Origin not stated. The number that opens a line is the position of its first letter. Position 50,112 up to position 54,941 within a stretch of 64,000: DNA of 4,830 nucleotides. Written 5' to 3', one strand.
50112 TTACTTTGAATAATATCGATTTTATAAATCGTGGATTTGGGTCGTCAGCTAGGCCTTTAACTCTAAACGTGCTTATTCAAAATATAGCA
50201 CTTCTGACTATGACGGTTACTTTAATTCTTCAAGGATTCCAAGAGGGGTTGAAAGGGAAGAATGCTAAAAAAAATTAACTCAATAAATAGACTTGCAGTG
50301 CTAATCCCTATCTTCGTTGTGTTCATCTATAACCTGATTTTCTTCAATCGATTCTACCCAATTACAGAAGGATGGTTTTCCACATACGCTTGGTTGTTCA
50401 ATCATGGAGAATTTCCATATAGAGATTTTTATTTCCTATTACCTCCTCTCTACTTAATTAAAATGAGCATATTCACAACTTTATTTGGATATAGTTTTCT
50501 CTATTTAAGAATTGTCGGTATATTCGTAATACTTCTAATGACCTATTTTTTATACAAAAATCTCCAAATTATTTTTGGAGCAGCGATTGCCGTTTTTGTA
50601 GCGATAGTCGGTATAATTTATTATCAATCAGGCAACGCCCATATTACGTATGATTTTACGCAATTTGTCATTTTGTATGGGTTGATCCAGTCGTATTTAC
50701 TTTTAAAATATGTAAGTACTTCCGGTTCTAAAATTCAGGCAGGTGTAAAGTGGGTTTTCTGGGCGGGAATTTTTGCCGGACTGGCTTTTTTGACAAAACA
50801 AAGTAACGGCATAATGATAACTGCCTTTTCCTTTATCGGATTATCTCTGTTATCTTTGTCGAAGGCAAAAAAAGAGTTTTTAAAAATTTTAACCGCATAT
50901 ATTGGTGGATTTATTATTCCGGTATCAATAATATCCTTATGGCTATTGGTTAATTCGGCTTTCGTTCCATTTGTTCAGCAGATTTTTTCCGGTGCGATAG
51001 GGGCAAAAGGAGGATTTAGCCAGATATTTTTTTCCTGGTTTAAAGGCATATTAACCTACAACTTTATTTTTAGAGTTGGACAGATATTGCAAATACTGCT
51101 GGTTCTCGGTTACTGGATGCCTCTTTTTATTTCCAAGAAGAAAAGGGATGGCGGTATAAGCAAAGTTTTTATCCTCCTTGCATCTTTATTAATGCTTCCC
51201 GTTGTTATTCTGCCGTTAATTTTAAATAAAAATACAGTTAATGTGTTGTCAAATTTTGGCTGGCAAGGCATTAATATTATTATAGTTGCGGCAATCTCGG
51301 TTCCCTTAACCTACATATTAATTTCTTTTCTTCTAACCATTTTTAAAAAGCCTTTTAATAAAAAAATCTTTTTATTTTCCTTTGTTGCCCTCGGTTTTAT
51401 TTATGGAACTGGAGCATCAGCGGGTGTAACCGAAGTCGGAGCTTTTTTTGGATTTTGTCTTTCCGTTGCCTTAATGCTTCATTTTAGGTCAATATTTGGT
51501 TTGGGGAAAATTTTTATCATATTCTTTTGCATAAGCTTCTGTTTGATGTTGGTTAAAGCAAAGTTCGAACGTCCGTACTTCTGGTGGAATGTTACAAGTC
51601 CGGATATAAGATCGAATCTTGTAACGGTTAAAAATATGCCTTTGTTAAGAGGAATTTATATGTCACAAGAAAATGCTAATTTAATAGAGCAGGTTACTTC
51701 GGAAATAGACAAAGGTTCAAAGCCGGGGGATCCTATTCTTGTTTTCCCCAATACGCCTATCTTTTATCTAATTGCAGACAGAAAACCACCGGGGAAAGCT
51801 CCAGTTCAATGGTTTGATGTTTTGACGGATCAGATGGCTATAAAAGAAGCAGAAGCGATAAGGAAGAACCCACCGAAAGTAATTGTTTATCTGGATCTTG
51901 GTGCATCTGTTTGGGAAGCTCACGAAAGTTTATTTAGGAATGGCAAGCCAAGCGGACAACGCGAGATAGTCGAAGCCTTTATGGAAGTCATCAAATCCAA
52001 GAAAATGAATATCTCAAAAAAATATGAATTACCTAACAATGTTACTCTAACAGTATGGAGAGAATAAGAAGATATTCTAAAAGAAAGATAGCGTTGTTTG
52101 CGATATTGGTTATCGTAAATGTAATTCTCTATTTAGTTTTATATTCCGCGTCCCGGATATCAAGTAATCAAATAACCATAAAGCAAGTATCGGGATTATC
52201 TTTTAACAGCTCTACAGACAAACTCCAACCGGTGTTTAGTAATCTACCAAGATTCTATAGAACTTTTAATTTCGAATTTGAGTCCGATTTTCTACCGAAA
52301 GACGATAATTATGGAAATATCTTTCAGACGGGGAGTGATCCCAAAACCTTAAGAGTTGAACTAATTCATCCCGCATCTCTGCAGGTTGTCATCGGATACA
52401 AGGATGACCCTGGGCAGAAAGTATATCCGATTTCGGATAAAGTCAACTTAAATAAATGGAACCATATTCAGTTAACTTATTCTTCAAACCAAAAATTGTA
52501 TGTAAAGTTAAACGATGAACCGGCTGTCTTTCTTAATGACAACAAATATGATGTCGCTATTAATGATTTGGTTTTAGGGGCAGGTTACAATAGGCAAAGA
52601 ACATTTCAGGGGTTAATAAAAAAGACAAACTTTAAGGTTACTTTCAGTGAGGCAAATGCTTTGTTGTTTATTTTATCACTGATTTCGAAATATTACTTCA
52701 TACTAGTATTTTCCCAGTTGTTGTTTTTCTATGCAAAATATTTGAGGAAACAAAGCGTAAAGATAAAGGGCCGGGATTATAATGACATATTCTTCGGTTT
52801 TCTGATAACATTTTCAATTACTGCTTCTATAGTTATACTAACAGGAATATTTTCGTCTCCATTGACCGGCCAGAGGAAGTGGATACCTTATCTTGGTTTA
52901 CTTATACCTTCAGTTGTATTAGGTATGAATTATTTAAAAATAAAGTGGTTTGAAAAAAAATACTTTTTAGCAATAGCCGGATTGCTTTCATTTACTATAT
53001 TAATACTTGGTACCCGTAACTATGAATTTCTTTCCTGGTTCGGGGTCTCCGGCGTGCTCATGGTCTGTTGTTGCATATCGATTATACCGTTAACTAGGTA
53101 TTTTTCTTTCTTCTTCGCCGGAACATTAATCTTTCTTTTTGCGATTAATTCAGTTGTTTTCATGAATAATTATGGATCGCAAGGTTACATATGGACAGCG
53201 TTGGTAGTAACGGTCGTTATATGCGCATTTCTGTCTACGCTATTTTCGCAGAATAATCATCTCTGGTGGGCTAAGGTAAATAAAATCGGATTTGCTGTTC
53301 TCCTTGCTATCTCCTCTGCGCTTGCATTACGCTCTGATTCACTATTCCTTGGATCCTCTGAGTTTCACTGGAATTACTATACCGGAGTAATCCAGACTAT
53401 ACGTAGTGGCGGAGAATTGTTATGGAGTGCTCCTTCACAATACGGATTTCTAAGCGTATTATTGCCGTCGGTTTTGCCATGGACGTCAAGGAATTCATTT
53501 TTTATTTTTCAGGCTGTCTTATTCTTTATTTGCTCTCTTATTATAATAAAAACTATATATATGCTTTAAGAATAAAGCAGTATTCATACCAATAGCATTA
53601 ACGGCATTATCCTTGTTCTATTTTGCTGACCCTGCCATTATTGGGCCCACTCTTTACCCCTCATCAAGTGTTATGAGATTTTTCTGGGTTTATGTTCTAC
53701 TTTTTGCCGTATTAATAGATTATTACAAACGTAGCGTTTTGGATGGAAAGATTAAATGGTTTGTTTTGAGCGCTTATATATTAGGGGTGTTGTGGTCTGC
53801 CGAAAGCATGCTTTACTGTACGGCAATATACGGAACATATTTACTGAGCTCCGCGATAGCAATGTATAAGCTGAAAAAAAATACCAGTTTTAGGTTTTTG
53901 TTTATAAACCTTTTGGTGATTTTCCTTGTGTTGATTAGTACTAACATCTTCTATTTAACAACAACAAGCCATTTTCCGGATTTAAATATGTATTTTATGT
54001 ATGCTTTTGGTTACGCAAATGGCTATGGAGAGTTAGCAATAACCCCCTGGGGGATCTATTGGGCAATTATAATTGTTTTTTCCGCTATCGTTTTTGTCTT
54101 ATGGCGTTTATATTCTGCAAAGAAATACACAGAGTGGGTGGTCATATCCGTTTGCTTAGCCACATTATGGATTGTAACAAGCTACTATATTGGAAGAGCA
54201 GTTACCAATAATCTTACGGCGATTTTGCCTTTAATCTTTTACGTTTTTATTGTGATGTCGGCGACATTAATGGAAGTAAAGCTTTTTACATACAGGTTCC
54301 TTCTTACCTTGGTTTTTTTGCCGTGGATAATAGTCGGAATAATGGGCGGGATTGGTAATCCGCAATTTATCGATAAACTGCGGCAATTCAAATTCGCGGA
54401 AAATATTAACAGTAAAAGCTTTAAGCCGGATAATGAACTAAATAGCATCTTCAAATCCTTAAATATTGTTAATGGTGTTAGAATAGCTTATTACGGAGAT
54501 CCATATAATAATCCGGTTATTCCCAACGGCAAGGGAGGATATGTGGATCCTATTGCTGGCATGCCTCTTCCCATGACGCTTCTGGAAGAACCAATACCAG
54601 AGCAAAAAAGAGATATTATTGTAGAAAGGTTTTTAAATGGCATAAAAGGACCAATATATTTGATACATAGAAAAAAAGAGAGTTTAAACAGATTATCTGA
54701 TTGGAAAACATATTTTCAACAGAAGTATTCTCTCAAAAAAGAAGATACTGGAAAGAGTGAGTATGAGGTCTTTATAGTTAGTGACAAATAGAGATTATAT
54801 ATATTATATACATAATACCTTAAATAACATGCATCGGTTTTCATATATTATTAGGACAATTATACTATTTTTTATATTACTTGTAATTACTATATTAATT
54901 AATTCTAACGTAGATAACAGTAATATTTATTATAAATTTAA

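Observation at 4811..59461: Exceptional expansion of lipid-carrier-dependent GT-C-type membrane glycosyltransferases in a single co-directional locus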

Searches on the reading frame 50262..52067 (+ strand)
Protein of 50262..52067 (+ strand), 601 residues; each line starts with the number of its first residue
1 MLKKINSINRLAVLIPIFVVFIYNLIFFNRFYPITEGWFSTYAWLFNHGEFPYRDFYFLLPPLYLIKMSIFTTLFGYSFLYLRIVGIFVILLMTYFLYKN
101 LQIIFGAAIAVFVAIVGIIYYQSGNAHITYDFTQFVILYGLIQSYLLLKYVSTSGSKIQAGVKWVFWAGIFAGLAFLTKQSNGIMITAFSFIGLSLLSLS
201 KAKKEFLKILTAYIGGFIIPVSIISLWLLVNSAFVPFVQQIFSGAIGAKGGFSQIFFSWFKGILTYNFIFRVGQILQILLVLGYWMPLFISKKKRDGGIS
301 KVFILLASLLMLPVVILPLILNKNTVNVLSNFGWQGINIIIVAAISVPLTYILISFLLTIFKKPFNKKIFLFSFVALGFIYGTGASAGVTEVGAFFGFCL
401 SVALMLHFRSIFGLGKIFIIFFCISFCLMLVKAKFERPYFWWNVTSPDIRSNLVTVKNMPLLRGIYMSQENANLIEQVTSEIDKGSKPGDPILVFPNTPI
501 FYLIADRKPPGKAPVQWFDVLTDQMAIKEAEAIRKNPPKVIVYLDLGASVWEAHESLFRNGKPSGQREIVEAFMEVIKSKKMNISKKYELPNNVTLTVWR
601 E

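Call 6: search_protein_families(library=pfam, proteins=[window:50262-52067:+], max_evalue=0.01)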
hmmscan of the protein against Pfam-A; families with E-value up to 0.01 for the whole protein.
window:50262-52067:+ (601 aa): 1 family
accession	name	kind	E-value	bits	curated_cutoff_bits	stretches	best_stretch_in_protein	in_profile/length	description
PF13231.12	PMT_2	-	1e-07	32.8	26.1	1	61-220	3-151/160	Dolichyl-phosphate-mannose-protein mannosyltransferase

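Call 27: search_protein_families(library=ncbifam, proteins=[window:50262-52067:+], max_evalue=0.01)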
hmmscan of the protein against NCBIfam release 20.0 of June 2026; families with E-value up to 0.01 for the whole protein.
window:50262-52067:+ (601 aa): 0 families

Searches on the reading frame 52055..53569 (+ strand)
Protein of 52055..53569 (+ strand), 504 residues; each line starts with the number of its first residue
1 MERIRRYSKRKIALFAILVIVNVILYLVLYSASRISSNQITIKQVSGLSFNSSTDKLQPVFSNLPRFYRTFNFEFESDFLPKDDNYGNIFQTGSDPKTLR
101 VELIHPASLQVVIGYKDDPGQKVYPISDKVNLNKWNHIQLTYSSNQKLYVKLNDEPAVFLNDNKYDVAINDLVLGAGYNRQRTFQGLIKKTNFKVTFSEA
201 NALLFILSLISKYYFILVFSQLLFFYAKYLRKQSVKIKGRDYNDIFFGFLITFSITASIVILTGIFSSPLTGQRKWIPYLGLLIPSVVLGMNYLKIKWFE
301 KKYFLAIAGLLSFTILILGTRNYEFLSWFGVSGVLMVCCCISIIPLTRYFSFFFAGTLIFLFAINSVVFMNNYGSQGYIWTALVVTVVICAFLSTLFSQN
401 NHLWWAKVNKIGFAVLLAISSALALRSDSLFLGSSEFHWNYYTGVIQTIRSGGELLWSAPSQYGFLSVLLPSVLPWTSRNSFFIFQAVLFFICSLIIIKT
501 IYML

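Call 7: search_protein_families(library=pfam, proteins=[window:52055-53569:+], max_evalue=0.01)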
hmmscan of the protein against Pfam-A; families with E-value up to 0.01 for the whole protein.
window:52055-53569:+ (504 aa): 2 families
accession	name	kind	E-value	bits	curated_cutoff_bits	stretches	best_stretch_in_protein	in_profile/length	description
PF13385.13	Laminin_G_3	-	0.0003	21.4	27.6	1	98-190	45-137/151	Concanavalin A-like lectin/glucanases superfamily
PF02210.31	Laminin_G_2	-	0.0028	18.6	22.9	1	86-190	7-120/126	Laminin G domain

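Call 27: search_protein_families(library=ncbifam, proteins=[window:52055-53569:+], max_evalue=0.01)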
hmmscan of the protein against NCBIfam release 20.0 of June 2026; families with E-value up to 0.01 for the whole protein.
window:52055-53569:+ (504 aa): 0 families

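Call 58: find_homologous_proteins(query=window:52055-53569:+, max_evalue=0.001)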
Query window:52055-53569:+ (504 aa): 6 proteins with E <= 0.001 among 8000 candidates.
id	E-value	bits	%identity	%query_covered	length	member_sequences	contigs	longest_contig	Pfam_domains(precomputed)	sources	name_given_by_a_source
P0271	4.5e-237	806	77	93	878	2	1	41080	-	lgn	-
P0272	1.6e-187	642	100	59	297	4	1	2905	-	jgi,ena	-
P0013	1.6e-91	326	59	54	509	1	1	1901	-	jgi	-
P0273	1.7e-87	312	58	54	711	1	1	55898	-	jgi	jgi:hypothetical protein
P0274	8.2e-23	99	28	74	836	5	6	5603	-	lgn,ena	-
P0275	1.3e-7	49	51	14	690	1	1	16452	-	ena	-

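Call 76: predict_structure(alignment_id=A8)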
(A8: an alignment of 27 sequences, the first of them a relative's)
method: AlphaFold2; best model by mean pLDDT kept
length: 878 residues; sequences in the alignment: 27
mean_pLDDT: 67.7   pTM: 0.72
mean pLDDT of the five models: 67.7, 66.2, 65.4, 63.7, 62.5
residues with pLDDT >= 90: 200; 70-90: 289; 50-70: 145; < 50: 244
segments of 3 or more residues with pLDDT < 50: 1-190, 196-208, 232-236, 258-260, 293-299, 301-306, 308-316, 498-500
pLDDT, mean of each block of 10 residues (from residue 1): 23 24 24 22 26 28 33 34 36 35 34 39 31 24 25 25 33 44 46 46 44 67 62 50 60 51 53 57 56 48 48 51 69 62 65 78 72 93 93 69 82 92 83 93 91 93 95 90 87 55 72 97 90 89 93 92 88 83 89 91 88 81 62 70 85 87 94 79 64 92 89 86 83 78 82 80 91 90 76 87 89 85 88 89 81 89 85 90
secondary structure, 60 per line:
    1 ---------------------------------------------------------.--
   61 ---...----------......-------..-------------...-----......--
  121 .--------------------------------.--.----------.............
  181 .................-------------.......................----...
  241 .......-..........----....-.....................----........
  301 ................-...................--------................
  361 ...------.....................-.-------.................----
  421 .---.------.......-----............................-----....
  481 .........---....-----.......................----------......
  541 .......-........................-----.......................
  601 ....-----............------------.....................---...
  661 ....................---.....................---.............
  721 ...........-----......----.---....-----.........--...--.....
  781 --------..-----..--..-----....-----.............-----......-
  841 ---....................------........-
elements in order (helices of 4 or more, strands of 3 or more residues): E64-66 E77-82 E105-107 E113-118 H168-197 H211-233 H238-247 H249-258 H263-266 H268-288 H293-316 H318-336 H345-363 H370-390 H400-416 H432-438 H444-471 H477-489 H493-496 H502-524 H535-547 H549-572 H578-604 H610-621 H634-654 H658-680 H684-704 H708-731 H737-742 H751-754 H760-768 E776-780 H807-810 H816-828 E834-839 H844-857 E858-863 E870-877

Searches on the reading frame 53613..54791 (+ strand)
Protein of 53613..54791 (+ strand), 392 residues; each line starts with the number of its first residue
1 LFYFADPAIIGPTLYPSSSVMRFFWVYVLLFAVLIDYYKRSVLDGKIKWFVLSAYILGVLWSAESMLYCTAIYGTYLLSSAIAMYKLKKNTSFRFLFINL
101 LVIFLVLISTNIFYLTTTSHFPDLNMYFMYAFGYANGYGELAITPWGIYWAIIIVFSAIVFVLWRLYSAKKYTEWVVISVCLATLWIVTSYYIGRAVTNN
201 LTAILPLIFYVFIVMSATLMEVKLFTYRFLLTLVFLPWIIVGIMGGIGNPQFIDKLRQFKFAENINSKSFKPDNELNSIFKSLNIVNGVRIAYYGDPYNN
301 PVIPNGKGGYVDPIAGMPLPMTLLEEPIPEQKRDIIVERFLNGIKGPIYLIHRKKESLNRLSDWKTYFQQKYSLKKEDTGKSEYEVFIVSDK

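Call 7: search_protein_families(library=pfam, proteins=[window:53613-54791:+], max_evalue=0.01)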
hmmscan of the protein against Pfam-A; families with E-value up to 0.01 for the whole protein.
window:53613-54791:+ (392 aa): 0 families

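Call 27: search_protein_families(library=ncbifam, proteins=[window:53613-54791:+], max_evalue=0.01)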
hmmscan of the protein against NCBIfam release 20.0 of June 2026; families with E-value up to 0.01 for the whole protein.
window:53613-54791:+ (392 aa): 0 families

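Call 61: find_homologous_proteins(query=window:53613-54791:+, max_evalue=0.001)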
Query window:53613-54791:+ (392 aa): 22 proteins with E <= 0.001 among 3902 candidates.
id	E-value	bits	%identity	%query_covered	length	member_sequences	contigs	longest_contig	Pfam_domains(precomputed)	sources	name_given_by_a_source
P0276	1.7e-258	875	100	100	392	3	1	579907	-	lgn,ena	-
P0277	1.2e-97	345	54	71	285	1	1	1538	-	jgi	jgi:hypothetical protein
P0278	1.6e-89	319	54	67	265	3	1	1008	-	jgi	jgi:hypothetical protein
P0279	5.4e-76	274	49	65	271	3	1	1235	-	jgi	-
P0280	1.5e-44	171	30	93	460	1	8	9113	-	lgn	-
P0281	3.3e-36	143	29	95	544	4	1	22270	-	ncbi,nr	ncbi:YfhO family protein, partial [Gammaproteobacteria bacterium]|nr:YfhO family protein [Gammaprote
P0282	1.1e-35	141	33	86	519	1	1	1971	-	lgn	-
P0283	5.9e-33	132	30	92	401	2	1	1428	-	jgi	-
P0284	1.3e-32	131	31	92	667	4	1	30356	-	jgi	jgi:hypothetical protein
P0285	7.7e-30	122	29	96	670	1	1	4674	-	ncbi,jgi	jgi:hypothetical protein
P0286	7.3e-29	119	27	96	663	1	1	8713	-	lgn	-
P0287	6.4e-28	116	28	99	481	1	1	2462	-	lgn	-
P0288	1.8e-27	114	29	100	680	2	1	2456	-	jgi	jgi:hypothetical protein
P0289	3.6e-27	113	29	99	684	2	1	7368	-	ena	-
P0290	9.9e-25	105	27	82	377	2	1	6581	-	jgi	-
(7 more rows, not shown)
